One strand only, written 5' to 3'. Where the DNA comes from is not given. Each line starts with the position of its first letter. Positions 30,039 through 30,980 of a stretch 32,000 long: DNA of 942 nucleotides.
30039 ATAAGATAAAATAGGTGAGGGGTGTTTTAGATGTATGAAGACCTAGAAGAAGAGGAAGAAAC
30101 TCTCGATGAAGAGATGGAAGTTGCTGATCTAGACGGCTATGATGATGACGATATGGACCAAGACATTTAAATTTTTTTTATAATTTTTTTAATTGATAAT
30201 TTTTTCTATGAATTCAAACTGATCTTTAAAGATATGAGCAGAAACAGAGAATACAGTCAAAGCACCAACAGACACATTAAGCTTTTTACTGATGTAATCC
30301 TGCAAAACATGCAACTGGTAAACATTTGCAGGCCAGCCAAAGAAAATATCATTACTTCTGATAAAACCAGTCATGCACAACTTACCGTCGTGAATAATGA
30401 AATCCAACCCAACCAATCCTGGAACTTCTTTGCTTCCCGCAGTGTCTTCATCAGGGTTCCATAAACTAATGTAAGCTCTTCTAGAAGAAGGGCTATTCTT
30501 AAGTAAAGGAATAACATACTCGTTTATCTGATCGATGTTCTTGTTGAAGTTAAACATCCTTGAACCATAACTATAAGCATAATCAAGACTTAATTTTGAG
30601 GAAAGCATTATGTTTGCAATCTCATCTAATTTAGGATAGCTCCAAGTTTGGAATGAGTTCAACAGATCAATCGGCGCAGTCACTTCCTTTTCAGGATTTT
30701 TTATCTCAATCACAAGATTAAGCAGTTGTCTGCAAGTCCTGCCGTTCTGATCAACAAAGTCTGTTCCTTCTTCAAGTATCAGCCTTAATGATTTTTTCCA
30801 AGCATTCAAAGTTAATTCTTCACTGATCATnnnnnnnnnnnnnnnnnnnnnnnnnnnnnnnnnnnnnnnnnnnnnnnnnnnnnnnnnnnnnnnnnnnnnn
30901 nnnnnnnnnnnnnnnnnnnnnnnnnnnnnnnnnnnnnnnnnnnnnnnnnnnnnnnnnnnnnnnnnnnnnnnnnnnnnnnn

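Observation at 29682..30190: Self-contained operon pairing a 70%-lysine protein with a hyper-acidic peptide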

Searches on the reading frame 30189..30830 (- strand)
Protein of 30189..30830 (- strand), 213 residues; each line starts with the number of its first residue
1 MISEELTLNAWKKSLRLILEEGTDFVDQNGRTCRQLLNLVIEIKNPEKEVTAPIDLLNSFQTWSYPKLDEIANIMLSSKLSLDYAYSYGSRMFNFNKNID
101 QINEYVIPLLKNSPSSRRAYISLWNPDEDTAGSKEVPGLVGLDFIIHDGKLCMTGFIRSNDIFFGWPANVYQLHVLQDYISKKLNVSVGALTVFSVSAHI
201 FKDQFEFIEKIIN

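Call 6: search_protein_families(library=pfam, proteins=[window:30189-30830:-], max_evalue=0.01)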
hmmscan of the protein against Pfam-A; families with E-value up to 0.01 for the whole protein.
window:30189-30830:- (213 aa): 1 family
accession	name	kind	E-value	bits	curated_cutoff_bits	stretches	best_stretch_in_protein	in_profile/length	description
PF00303.24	Thymidylat_synt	-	1.2e-19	71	24.3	1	77-212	85-222/266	Thymidylate synthase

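Call 13: find_related_loci(query=window:30189-30830:-, collection=genome_contigs, flank=6000)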
Query window:30189-30830:- (213 aa) in genome_contigs; peptide patterns used: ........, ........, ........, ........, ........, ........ (x = any residue, [..] = any of these).
112 stretches matched a pattern; 19 encode a relative of the query (tblastn E <= 1e-3); 19 distinct loci.
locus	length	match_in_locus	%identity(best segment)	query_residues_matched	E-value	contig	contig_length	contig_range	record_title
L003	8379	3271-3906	55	2-212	2e-82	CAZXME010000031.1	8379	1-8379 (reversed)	MAG TPA_asm: uncultured Methanosarcinales archaeon isolate SRP191223_co1_28 genome assembly, contig: NODE_10689_length_8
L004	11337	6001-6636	54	2-212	1e-81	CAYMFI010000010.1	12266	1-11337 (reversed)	MAG TPA_asm: uncultured Methanosarcinales archaeon isolate binchicken_co387_191 genome assembly, contig: NODE_6593_lengt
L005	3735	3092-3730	54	2-213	5e-82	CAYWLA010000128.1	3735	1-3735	MAG TPA_asm: uncultured Methanosarcinales archaeon isolate SRP178699_co1_467 genome assembly, contig: NODE_38357_length_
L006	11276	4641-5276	55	2-212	1e-81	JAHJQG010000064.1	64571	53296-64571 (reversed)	MAG: Nanoarchaeota archaeon isolate OS_PC_MetaG.mb.100 OS_PC_MetaG.mb.100_k141_694371, whole genome shotgun sequence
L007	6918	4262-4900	56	2-213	1e-79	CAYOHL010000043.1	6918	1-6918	MAG TPA_asm: uncultured Methanosarcinales archaeon isolate SRP098346_co1_180 genome assembly, contig: NODE_15391_length_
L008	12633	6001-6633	56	2-211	3e-79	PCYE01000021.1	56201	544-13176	MAG: Candidatus Woesearchaeota archaeon CG10_big_fil_rev_8_21_14_0_10_33_12 CG10_8_21_14_0.10_scaffold_607_c, whole geno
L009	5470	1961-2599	55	2-213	2e-78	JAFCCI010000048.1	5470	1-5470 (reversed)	Candidatus Woesearchaeota archaeon isolate AB_3033_Bin_101 AB_3033_Bin_101_scaffold_28621, whole genome shotgun sequence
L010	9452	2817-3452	54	2-212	2e-78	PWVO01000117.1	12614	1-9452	MAG: Candidatus Woesearchaeota archaeon isolate CSSed11_301m CS-Sed11-C7413, whole genome shotgun sequence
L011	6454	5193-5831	55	2-213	2e-77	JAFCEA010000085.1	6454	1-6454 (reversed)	Candidatus Woesearchaeota archaeon isolate Meg22_1012_Bin_199 Meg22_1012_Bin_199_scaffold_112659, whole genome shotgun s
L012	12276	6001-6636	51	2-212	1e-76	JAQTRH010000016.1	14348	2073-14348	MAG: Candidatus Nanoarchaeia archaeon isolate STB_159 NODE_10216_length_14348_cov_2.656283_Sandtown_B, whole genome shot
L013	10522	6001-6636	50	2-212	2e-76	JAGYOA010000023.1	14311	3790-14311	Candidatus Woesearchaeota archaeon isolate M55A3 23, whole genome shotgun sequence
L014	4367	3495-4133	53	2-213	4e-76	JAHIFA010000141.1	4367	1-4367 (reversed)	MAG: Nanoarchaeota archaeon isolate KR11_0.1_MetaG.mb.55 KR11_0.1_MetaG.mb.55_k141_1121751, whole genome shotgun sequenc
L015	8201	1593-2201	52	10-212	5e-74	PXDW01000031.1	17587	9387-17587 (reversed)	MAG: Candidatus Woesearchaeota archaeon isolate T3Sed10_350R1 T3-Sed10-C6131, whole genome shotgun sequence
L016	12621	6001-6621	53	2-207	8e-74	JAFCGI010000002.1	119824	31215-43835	Candidatus Pacearchaeota archaeon isolate Meg22_810_Bin_147 Meg22_810_Bin_147_scaffold_96, whole genome shotgun sequence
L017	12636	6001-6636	47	2-212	3e-66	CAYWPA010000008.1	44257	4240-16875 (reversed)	MAG TPA_asm: uncultured Methanosarcinales archaeon isolate ERP125453_co1_72 genome assembly, contig: NODE_613_length_442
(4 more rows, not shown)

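Call 15: find_related_loci(query=window:30189-30830:-, collection=metagenome_contigs, flank=4000)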
Query window:30189-30830:- (213 aa) in metagenome_contigs; peptide patterns used: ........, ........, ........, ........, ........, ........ (x = any residue, [..] = any of these).
173 stretches matched a pattern; 21 encode a relative of the query (tblastn E <= 1e-3); 21 distinct loci.
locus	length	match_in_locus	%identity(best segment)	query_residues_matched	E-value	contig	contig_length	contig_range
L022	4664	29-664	56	2-212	9e-84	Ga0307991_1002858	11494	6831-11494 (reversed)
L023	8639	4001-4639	54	2-213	6e-82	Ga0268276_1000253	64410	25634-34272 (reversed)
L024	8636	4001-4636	54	2-212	8e-82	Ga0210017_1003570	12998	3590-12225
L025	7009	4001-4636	55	2-212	8e-82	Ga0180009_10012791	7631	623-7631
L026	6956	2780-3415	54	2-212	3e-81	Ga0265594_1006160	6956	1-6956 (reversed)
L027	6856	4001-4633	56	2-211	6e-80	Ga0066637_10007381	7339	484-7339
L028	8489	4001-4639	56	2-213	9e-80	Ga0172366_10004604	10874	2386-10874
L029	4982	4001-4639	56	2-213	8e-80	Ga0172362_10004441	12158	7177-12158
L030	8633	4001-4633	56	2-211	1e-79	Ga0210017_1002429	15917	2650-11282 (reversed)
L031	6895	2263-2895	56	2-211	2e-79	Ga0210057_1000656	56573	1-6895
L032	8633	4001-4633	56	2-211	2e-79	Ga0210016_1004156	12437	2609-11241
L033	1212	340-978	53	2-213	1e-81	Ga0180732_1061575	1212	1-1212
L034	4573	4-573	55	24-212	2e-74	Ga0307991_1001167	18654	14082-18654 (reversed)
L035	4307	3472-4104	52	2-212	6e-74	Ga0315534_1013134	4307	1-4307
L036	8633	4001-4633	48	2-212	1e-68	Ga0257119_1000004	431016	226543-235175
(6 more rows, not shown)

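Call 19: find_homologous_proteins(query=window:30189-30827:-, max_evalue=1e-40)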
Query window:30189-30827:- (212 aa): 276 proteins with E <= 1e-40 among 424 candidates; the best 120 are listed.
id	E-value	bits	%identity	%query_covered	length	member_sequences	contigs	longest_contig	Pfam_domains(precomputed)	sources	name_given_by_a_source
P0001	2.0e-137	474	100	100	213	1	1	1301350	PF00303.25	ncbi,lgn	-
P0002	1.1e-100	354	72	100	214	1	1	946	PF00303.25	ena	-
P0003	3.0e-97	343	69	100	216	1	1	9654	PF00303.25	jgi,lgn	jgi:thymidylate synthase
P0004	4.5e-85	303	61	100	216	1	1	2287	PF00303.25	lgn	-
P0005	1.1e-84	302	65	100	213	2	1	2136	PF00303.25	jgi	jgi:thymidylate synthase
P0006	2.9e-83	297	62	100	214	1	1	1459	PF00303.25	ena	-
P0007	1.3e-82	295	72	83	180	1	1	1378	PF00303.25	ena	-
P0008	1.6e-81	291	58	100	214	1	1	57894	PF00303.25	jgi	-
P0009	1.8e-80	288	61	97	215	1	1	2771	PF00303.25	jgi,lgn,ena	-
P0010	6.3e-80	286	57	100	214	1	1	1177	PF00303.25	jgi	jgi:thymidylate synthase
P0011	1.1e-79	285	57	100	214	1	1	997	PF00303.25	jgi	jgi:thymidylate synthase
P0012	2.9e-79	284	58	98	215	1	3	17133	PF00303.25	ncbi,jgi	-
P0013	5.6e-78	280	57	100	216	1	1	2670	PF00303.25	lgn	-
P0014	6.3e-78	279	58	100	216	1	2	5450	PF00303.25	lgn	-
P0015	2.0e-77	278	56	97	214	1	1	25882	PF00303.25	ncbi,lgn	-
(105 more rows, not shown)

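Call 20: find_encoding_contigs(protein=P0001, flank=3000, max_places=4)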
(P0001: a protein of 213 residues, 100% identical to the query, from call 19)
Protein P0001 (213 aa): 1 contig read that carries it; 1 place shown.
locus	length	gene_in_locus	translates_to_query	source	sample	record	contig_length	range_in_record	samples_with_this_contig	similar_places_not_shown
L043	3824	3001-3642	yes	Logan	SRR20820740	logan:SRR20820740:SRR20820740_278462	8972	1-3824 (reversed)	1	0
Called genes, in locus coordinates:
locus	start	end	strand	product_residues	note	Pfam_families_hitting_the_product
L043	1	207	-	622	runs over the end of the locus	PF01909:NTP_transf_2, PF18765:Polbeta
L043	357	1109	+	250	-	-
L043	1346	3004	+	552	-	-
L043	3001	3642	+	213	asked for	PF00303:Thymidylat_synt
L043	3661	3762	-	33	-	-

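Call 21: find_encoding_contigs(protein=P0003, flank=10000, max_places=4)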
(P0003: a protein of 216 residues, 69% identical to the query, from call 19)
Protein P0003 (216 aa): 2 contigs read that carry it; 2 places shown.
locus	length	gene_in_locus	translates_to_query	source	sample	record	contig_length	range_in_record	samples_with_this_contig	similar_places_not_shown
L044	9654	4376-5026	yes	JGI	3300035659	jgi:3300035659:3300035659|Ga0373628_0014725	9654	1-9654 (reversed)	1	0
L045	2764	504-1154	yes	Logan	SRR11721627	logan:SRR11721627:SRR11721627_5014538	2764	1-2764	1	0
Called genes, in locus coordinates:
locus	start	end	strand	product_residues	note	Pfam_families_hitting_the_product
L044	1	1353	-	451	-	?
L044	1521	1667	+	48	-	-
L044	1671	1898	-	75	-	-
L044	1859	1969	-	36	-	-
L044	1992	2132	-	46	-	-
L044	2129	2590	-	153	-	PF01037:AsnC_trans_reg (weak)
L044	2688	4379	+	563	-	-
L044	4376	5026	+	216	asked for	PF00303:Thymidylat_synt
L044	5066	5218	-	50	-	-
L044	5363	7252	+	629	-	PF02824:TGS, PF07973:tRNA_SAD, PF00587:tRNA-synt_2b, PF03129:HGTP_anticodon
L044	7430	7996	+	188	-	PF02676:TYW3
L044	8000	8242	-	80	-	-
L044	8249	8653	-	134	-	-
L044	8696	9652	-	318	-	?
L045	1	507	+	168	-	?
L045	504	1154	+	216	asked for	PF00303:Thymidylat_synt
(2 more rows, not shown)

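Call 22: find_encoding_contigs(protein=P0002, flank=10000, max_places=4)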
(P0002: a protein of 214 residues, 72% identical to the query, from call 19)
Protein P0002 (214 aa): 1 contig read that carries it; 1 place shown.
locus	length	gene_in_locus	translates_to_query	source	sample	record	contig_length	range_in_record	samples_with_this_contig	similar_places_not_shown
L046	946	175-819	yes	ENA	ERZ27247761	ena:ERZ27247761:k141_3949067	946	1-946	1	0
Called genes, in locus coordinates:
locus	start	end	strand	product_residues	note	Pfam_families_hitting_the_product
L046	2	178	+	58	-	?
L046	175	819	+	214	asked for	PF00303:Thymidylat_synt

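Call 27: find_encoding_contigs(protein=P0007, flank=5000, max_places=3)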
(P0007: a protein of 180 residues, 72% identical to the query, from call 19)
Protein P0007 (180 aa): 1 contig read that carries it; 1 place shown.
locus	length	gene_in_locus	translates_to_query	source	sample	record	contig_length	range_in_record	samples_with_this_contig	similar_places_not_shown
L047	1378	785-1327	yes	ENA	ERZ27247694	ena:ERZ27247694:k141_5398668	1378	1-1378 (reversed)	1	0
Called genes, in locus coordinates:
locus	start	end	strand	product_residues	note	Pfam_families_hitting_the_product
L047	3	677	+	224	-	?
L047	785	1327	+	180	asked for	PF00303:Thymidylat_synt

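Call 28: find_encoding_contigs(protein=P0005, flank=5000, max_places=3)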
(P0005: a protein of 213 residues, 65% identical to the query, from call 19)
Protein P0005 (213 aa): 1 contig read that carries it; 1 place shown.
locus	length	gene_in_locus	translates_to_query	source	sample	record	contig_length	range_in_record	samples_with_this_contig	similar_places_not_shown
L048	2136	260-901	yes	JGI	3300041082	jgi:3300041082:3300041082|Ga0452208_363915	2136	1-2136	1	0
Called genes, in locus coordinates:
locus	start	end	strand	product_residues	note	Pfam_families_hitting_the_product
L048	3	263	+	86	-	?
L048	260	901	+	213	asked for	PF00303:Thymidylat_synt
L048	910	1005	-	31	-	-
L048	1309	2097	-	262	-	-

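Call 29: find_encoding_contigs(protein=P0004, flank=5000, max_places=3)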
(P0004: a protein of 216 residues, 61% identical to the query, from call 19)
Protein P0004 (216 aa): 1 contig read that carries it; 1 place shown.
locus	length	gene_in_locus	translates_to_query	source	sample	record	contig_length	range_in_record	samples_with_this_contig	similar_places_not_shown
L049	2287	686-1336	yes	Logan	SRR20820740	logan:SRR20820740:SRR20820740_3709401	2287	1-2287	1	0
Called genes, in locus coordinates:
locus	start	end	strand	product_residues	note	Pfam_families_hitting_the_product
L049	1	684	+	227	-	?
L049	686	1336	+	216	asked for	PF00303:Thymidylat_synt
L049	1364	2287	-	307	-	?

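Call 58: find_encoding_contigs(protein=P0006, flank=5000, max_places=3)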
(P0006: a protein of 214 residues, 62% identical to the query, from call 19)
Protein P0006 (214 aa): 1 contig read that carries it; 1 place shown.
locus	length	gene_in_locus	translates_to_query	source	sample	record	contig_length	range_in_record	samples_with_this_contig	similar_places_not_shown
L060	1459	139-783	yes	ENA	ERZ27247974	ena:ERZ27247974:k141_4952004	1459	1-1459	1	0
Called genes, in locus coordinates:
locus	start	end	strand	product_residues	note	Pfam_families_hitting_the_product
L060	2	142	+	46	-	?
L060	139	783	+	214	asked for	PF00303:Thymidylat_synt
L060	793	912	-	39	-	-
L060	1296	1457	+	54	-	?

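Call 59: find_encoding_contigs(protein=P0009, flank=5000, max_places=3)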
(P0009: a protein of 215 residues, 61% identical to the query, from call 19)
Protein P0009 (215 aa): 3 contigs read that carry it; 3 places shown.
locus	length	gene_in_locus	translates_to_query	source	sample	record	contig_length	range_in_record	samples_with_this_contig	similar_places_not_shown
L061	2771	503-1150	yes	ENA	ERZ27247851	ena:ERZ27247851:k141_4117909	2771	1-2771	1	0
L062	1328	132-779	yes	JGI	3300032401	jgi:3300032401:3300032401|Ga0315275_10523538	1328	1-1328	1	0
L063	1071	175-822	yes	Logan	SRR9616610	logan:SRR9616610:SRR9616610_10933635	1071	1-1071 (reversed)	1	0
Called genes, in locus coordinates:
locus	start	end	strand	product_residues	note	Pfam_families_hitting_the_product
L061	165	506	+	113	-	-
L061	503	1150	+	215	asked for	PF00303:Thymidylat_synt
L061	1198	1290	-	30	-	-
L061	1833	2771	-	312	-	?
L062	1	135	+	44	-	?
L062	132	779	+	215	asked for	PF00303:Thymidylat_synt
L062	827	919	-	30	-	-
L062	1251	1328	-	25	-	?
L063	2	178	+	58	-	?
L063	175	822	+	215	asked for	PF00303:Thymidylat_synt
